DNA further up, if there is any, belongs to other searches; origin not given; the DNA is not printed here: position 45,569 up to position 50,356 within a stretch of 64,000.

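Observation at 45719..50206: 1495-aa cytoplasmic protein made of ~21 tandem 62-residue helical repeats, directly downstream of smc-scpA-scpB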

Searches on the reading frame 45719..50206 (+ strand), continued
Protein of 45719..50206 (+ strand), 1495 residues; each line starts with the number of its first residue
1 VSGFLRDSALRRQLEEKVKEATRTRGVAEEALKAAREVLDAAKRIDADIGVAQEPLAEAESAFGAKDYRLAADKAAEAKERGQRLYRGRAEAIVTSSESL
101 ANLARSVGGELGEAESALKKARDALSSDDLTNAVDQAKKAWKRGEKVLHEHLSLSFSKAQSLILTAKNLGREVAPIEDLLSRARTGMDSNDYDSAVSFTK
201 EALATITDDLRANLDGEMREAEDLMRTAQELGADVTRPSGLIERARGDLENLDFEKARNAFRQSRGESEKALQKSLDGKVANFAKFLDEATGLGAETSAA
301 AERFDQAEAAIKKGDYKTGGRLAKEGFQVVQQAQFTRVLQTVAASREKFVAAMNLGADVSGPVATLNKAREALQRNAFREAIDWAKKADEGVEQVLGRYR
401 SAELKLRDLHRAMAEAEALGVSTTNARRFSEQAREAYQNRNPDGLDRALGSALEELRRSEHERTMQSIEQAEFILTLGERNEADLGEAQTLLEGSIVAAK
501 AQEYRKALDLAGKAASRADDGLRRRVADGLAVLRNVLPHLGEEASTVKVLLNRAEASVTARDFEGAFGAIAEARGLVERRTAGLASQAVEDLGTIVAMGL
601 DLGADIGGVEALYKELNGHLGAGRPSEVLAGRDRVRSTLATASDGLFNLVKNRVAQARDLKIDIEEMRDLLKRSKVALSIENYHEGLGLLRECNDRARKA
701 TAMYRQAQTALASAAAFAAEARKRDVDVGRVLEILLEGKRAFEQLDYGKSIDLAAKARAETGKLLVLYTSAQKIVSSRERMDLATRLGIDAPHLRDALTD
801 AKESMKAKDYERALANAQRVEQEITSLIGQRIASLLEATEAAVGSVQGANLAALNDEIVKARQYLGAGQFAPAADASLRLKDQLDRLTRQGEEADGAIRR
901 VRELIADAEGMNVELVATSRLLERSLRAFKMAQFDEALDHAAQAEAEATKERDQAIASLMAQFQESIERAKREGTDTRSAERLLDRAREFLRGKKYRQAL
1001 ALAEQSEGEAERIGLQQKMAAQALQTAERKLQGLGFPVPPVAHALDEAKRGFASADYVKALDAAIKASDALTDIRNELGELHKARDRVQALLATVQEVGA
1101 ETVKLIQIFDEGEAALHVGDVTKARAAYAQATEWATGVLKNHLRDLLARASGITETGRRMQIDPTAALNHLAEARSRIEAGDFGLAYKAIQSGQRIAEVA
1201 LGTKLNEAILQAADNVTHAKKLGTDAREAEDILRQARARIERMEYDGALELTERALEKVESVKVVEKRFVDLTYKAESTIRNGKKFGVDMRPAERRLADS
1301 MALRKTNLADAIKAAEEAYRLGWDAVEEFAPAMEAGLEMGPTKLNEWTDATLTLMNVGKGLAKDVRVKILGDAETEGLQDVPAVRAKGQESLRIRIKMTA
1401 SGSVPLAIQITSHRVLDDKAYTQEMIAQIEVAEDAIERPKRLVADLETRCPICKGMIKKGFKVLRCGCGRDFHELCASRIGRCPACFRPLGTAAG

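Call 45: find_encoding_contigs(protein=P0302, flank=10000, max_places=1)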
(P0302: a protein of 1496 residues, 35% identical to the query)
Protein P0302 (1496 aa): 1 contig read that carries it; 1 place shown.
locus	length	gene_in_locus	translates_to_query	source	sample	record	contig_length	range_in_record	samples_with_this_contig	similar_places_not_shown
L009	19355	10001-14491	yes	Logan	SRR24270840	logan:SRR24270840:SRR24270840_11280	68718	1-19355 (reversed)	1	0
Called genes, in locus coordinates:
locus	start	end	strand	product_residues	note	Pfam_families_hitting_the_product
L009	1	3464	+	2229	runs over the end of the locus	PF07705:CARDB (faint), PF13750:Big_3_3 (faint), PF19077:Big_13 (faint), PF00801:PKD, PF18911:PKD_4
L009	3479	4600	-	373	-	PF04230:PS_pyruv_trans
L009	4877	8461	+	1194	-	PF02463:SMC_N, PF13175:AAA_15, PF13476:AAA_23 (weak), PF13555:AAA_29, PF24161:CCDC39 (faint), PF06470:SMC_hinge, PF13304:AAA_21 (weak)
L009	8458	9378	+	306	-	-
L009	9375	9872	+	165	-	PF04079:SMC_ScpB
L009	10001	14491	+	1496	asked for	PF12895:ANAPC3 (faint), PF26154:DUF8042 (faint), PF14446:Prok-RING_1 (weak)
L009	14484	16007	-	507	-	PF00221:Lyase_aromatic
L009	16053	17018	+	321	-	PF13691:Lactamase_B_4 (faint), PF23023:Anti-Pycsar_Apyc1, PF00753:Lactamase_B (weak), PF12706:Lactamase_B_2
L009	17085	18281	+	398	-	PF01941:AdoMet_Synthase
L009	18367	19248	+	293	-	-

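Call 73: find_related_loci(query=A4, collection=metagenome_contigs, flank=8000)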
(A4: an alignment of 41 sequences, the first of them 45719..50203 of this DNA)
Query A4 (1495 aa) in metagenome_contigs; peptide patterns used: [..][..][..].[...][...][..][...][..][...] (x = any residue, [..] = any of these).
600 stretches matched a pattern (row limit reached: there are more); 42 encode a relative of the query (tblastn E <= 1e-3); 42 distinct loci.
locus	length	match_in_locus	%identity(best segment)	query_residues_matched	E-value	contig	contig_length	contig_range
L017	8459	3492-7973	58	1-1494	0e+0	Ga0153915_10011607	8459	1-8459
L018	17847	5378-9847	58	1-1490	0e+0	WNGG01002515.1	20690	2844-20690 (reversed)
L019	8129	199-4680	56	1-1494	0e+0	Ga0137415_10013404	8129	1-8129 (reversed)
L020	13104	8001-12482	56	1-1494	0e+0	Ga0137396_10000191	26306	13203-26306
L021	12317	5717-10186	54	1-1490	0e+0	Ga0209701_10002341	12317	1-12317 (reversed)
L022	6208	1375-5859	48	1-1493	0e+0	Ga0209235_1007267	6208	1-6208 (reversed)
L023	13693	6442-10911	45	1-1490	0e+0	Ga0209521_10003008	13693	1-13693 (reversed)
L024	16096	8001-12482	57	1-1494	0e+0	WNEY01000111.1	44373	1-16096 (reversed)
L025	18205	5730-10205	43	2-1490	0e+0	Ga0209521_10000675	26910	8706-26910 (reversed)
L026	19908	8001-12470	56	1-1490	0e+0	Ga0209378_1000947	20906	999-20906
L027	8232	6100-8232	58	1-1259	0e+0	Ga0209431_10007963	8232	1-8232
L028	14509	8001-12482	31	1-1486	0e+0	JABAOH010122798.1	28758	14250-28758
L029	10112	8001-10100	51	1-1340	0e+0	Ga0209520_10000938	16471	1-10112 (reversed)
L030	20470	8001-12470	58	1-1490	0e+0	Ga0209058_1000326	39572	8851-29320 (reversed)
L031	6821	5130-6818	51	1-1290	2e-162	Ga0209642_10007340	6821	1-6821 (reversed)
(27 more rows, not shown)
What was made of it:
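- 45728..45793 (+): N-terminal half of the first long helix (residues 4-25). It has no partner short helix; residues 9-23 are the most conserved stretch in the family. The metagenome scan picked this stretch as its search pattern (call 73).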

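Call 91: search_protein_families(library=pfam, alignment_id=A8, max_evalue=0.01)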
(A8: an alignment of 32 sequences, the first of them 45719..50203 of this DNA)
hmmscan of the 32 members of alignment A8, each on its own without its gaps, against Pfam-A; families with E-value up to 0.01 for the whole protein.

A. member 1, window:45719-50203:+ (1495 aa): 0 families

B. families by the number of members that match (of 32 scanned): 30 families (the first 25 are shown)
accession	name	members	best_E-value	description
PF14446.12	Prok-RING_1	20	3.6e-10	Prokaryotic RING finger family 1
PF12895.13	ANAPC3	9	3.5e-11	Anaphase-promoting complex, cyclosome, subunit 3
PF07705.17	CARDB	7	2.3e-06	CARDB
PF10938.13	YfdX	5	6.6e-07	YfdX protein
PF13639.12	zf-RING_2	5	0.0013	Ring finger domain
PF20663.3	COG4_N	4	2.6e-05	Conserved oligomeric Golgi complex subunit 4, N-terminal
PF13923.12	zf-C3HC4_2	2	0.0035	Zinc finger, C3HC4 type (RING finger)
PF07719.23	TPR_2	1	1e-08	Tetratricopeptide repeat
PF09384.15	UTP15_C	1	0.00078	UTP15 C terminal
PF23264.1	DUF7073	1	0.0015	Domain of unknown function (DUF7073)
PF17122.11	zf-C3H2C3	1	0.0023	Zinc-finger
PF05191.20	ADK_lid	1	0.0024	Adenylate kinase, active site lid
PF17448.7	YqaH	1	0.0024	Uncharacterized YqaH-like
PF10819.13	DUF2564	1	0.0029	Protein of unknown function (DUF2564)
PF25243.1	WAV3_C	1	0.0031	E3 ubiquitin-protein ligase WAV3-like, C-terminal domain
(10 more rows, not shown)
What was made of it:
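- On TPR (Pfam clan CL0020): Across 32 family members, ANAPC3 hits 9 and TPR_2 hits 1 (call 91).
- On CARDB (PF07705): 7 of 32 family members hit at E<=0.01 (call 91).
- Closest known: Tetratricopeptide repeat. Same: The TPR-clan model ANAPC3 hits 9 of 32 family members (call 91).
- Closest known: CARDB / Ig-like beta-sandwich domains. Same: Pfam CARDB hits 7 of 32 family members (call 91).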
